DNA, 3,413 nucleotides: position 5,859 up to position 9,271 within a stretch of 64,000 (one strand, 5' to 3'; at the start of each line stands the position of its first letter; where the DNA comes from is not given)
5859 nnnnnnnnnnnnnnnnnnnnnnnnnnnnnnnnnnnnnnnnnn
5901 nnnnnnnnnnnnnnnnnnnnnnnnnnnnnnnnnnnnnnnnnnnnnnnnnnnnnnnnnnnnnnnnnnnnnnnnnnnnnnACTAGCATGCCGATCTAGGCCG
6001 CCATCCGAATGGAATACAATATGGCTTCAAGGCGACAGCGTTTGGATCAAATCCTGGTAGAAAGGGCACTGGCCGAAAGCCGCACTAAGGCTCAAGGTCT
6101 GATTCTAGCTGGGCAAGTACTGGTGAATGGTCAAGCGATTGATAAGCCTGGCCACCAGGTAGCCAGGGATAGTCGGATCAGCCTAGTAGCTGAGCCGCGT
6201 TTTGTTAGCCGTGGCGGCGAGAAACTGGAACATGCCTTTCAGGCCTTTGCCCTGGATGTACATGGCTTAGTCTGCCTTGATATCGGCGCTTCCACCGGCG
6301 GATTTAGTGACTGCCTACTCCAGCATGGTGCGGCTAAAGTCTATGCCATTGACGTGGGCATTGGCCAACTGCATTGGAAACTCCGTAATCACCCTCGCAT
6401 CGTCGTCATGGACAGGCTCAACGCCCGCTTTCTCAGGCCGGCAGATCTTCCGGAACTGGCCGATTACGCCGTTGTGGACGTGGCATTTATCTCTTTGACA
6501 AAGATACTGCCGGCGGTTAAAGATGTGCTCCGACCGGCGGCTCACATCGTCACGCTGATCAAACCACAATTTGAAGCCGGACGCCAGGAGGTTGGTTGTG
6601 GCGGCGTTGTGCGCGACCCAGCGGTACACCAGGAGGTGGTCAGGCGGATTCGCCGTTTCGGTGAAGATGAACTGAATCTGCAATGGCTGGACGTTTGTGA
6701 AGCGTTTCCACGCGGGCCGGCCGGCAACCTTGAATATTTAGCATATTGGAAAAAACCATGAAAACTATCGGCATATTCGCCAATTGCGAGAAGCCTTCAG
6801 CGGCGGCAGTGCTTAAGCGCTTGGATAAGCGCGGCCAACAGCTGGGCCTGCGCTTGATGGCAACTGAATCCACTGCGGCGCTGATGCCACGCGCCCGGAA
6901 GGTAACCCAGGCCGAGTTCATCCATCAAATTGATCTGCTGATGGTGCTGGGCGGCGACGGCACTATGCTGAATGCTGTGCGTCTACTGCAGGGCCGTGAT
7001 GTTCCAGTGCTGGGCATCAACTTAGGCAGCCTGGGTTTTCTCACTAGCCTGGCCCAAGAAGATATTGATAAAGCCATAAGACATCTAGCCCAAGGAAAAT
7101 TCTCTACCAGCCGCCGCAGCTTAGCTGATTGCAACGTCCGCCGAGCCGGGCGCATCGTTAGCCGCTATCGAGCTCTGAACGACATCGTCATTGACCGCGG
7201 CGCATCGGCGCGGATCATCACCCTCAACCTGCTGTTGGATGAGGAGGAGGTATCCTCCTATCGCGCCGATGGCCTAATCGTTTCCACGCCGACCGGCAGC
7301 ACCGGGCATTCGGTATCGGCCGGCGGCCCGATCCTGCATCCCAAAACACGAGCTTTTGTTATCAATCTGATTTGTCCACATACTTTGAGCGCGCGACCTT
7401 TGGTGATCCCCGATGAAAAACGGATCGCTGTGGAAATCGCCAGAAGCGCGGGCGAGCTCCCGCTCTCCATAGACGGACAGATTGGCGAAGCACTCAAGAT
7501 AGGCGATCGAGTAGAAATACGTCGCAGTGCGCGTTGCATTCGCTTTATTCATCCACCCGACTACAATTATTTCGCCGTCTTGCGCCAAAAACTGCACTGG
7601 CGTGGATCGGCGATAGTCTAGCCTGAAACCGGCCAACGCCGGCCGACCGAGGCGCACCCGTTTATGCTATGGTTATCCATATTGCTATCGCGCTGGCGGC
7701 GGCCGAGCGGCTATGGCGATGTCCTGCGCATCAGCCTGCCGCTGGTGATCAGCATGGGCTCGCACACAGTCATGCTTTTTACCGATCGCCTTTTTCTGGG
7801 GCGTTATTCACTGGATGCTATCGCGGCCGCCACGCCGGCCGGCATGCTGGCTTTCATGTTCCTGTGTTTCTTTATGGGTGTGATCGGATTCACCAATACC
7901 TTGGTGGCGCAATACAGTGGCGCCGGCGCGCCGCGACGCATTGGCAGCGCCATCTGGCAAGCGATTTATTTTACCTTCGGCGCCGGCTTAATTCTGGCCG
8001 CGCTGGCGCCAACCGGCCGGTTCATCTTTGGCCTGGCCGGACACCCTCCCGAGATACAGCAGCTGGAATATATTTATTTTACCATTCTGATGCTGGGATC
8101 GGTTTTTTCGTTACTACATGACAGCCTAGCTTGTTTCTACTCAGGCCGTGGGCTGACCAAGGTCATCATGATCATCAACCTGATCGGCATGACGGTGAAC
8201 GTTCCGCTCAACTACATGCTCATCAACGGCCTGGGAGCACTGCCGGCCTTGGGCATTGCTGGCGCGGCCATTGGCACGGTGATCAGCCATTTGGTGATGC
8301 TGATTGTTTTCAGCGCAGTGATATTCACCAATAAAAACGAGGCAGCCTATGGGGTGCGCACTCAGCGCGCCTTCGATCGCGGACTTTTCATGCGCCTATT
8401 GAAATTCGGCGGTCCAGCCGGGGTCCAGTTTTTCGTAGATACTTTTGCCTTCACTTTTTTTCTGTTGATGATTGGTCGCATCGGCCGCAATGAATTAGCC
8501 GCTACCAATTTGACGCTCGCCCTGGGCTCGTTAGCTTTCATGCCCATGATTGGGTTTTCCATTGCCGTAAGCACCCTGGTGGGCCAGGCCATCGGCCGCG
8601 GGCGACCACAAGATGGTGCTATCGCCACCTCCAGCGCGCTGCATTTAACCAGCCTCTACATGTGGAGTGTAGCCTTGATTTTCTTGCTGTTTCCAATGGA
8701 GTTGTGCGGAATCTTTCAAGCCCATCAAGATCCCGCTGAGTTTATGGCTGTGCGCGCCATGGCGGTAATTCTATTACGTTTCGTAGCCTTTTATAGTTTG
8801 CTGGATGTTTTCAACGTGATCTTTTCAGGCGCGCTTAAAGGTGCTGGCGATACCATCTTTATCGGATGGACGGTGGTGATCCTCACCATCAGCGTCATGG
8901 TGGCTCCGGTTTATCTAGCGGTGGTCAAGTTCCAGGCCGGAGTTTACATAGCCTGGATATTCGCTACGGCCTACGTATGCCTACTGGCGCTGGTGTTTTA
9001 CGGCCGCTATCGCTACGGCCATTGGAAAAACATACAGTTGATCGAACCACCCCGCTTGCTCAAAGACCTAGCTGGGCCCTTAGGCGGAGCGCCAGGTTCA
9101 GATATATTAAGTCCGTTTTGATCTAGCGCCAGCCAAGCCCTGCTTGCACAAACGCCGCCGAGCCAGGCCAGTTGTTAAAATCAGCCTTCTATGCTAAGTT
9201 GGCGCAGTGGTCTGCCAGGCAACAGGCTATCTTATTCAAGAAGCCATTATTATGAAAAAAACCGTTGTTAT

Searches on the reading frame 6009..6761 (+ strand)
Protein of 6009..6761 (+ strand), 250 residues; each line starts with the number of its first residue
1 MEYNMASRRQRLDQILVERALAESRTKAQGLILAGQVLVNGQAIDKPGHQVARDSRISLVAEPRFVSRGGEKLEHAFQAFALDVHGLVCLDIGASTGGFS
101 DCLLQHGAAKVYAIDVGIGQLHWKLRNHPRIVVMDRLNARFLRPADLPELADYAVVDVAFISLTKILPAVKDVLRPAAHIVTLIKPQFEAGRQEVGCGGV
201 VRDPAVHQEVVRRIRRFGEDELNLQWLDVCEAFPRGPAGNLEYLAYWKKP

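Call 16: search_protein_families(library=pfam, proteins=[window:6009-6761:+], max_evalue=0.001)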
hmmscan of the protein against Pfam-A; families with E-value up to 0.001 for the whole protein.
window:6009-6761:+ (250 aa): 3 families
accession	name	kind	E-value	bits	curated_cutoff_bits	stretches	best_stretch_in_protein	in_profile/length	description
PF01728.25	FtsJ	-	7.5e-39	134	24.1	1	65-246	1-178/181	FtsJ-like methyltransferase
PF01479.30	S4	-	8.3e-12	45.1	22.8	1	10-55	1-46/48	S4 domain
PF22421.1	SYY_C-terminal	-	0.00051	20.3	27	1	3-57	12-66/83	Tyrosine--tRNA ligase SYY-like C-terminal domain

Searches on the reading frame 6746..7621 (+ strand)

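Call 16: search_protein_families(library=pfam, proteins=[window:6746-7621:+], max_evalue=0.001)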
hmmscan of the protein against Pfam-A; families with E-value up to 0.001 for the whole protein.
window:6746-7621:+ (291 aa): 3 families
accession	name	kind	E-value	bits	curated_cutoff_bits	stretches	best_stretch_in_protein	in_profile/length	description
PF20143.4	NAD_kinase_C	-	1.5e-34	118.8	23.7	1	144-269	1-125/126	ATP-NAD kinase C-terminal domain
PF01513.26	NAD_kinase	-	3.7e-20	73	25.5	1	43-118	59-129/130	ATP-NAD kinase N-terminal domain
PF00781.29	DAGK_cat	-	1.4e-05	25.1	23.6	1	26-119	26-117/125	Diacylglycerol kinase catalytic domain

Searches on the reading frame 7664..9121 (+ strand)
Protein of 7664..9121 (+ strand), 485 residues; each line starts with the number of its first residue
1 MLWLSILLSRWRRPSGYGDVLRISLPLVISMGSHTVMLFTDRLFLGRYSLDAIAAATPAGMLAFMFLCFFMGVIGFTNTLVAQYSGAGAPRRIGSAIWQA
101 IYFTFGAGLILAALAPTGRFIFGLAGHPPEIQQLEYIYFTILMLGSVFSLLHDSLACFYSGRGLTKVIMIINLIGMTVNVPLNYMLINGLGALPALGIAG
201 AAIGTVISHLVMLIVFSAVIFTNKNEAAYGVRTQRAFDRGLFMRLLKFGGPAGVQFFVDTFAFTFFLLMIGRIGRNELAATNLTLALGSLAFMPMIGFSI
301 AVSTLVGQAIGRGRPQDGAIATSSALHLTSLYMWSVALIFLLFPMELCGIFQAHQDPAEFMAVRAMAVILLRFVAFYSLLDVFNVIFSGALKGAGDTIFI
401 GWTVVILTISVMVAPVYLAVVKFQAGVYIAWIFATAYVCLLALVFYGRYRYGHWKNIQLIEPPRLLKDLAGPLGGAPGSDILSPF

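Call 16: search_protein_families(library=pfam, proteins=[window:7664-9121:+], max_evalue=0.001)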
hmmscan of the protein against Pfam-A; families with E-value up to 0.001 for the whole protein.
window:7664-9121:+ (485 aa): 1 family
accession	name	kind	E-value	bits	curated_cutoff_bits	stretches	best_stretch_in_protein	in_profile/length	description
PF01554.23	MatE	-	1.1e-42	145.9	24.9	2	26-185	1-161/161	MatE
